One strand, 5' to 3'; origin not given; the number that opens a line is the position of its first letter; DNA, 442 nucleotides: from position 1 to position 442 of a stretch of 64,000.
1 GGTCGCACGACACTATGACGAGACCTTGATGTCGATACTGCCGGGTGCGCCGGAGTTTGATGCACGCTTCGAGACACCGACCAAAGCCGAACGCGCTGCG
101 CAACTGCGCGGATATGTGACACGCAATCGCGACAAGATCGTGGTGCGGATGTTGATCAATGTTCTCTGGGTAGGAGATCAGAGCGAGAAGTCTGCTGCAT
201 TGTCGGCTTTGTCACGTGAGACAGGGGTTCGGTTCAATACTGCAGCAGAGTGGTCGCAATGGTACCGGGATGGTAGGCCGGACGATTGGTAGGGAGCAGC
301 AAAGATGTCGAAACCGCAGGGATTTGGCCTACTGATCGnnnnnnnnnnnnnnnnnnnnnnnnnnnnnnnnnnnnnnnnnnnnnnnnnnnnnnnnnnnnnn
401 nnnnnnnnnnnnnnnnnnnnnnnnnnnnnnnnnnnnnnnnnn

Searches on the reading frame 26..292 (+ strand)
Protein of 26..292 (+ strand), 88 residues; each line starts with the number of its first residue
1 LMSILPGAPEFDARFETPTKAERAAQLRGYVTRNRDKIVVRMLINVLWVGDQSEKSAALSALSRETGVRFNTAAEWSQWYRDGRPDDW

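Call 7: search_protein_families(library=pfam, proteins=[window:26-292:+], max_evalue=1)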
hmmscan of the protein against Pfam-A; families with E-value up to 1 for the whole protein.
window:26-292:+ (88 aa): 2 families
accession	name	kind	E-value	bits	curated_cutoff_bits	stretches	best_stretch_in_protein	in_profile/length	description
PF04062.19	P21-Arc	-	0.072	13.7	25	1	6-52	108-155/173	ARP2/3 complex ARPC3 (21 kDa) subunit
PF00493.29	MCM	-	0.26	10.8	23.3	1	25-65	39-80/224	MCM P-loop domain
